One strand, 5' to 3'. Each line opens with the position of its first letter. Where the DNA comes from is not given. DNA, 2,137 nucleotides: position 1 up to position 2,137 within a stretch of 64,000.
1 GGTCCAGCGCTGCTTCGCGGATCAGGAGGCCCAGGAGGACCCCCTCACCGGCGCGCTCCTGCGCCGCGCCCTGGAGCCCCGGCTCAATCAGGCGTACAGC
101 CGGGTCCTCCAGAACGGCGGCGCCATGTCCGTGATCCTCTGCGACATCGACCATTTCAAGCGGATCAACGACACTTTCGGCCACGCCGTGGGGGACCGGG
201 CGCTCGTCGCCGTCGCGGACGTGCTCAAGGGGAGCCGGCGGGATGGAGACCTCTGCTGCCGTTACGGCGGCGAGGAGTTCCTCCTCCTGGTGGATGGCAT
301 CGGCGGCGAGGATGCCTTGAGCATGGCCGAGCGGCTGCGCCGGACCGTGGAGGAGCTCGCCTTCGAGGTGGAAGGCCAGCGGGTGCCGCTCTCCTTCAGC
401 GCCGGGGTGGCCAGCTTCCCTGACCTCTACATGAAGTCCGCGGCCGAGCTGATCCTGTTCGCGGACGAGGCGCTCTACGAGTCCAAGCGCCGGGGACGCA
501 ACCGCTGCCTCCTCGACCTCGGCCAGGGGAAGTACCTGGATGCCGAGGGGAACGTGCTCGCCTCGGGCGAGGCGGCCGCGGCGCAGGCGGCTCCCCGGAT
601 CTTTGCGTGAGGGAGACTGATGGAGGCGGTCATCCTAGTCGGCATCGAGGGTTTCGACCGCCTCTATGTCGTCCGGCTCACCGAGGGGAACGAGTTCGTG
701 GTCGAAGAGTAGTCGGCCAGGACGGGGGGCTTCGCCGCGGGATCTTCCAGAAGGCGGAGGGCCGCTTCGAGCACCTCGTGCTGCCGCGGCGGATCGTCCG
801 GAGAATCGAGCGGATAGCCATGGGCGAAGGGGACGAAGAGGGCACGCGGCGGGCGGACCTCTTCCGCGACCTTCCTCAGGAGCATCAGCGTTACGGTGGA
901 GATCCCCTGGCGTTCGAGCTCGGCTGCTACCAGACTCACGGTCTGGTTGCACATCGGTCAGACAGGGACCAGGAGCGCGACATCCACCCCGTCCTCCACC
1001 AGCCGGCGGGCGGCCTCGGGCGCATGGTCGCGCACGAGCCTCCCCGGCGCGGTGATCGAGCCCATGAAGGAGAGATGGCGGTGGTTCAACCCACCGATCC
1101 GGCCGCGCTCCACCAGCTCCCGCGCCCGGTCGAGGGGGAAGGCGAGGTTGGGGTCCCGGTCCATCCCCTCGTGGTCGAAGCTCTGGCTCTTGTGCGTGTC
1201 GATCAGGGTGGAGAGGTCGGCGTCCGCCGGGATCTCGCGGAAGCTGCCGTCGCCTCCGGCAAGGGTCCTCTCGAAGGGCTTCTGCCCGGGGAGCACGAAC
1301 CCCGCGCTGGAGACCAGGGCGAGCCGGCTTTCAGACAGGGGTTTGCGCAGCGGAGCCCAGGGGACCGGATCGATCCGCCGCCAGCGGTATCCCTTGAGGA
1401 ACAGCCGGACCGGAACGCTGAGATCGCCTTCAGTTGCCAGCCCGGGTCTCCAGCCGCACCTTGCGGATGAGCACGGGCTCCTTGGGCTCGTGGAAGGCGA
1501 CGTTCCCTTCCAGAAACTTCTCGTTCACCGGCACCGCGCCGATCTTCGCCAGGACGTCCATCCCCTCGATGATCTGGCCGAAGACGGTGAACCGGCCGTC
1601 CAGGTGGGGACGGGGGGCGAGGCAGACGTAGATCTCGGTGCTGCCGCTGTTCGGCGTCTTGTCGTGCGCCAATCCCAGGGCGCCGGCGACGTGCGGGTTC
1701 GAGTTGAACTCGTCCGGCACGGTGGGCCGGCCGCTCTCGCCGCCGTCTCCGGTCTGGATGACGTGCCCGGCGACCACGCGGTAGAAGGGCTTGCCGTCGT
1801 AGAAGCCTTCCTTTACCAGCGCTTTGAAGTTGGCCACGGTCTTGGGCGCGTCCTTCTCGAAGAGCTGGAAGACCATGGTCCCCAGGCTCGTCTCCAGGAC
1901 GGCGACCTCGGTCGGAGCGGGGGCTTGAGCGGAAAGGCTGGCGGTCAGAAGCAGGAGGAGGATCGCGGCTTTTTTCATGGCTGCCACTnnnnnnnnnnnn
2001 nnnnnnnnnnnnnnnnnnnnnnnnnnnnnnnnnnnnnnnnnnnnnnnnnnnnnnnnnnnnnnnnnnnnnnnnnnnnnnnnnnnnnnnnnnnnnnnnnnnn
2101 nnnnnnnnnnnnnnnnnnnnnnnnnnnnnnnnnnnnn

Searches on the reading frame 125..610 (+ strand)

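Call 77: search_protein_families(library=pfam, proteins=[window:125-610:+], max_evalue=0.0001)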
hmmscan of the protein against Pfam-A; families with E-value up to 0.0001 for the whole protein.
window:125-610:+ (161 aa): 1 family
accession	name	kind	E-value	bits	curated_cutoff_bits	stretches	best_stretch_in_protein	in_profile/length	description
PF00990.26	GGDEF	-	1.7e-36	125.9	23.8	1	1-127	33-161/161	Diguanylate cyclase, GGDEF domain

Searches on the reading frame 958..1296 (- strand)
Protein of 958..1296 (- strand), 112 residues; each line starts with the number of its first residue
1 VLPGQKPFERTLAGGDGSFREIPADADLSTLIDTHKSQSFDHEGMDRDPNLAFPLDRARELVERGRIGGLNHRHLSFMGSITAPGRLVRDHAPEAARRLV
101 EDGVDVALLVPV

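Call 77: search_protein_families(library=pfam, proteins=[window:958-1296:-], max_evalue=0.0001)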
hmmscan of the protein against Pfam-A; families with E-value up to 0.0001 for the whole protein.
window:958-1296:- (112 aa): 1 family
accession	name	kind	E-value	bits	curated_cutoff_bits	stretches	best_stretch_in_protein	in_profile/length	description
PF07355.17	GRDB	-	3.3e-07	30.4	22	1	38-110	274-345/347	Glycine/sarcosine/betaine reductase selenoprotein B (GRDB)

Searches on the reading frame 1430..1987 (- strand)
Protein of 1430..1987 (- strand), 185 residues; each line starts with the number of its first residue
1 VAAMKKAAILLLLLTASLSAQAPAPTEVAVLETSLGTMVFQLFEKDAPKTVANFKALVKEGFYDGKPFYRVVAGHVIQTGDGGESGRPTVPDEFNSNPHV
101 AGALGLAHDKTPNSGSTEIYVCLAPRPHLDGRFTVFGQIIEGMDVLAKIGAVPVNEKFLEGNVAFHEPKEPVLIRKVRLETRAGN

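Call 77: search_protein_families(library=pfam, proteins=[window:1430-1987:-], max_evalue=0.0001)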
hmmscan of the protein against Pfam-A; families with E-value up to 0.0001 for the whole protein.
window:1430-1987:- (185 aa): 1 family
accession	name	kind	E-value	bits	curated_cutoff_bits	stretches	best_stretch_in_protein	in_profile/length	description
PF00160.26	Pro_isomerase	-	7.9e-38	130.6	21.7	1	30-177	3-157/159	Cyclophilin type peptidyl-prolyl cis-trans isomerase/CLD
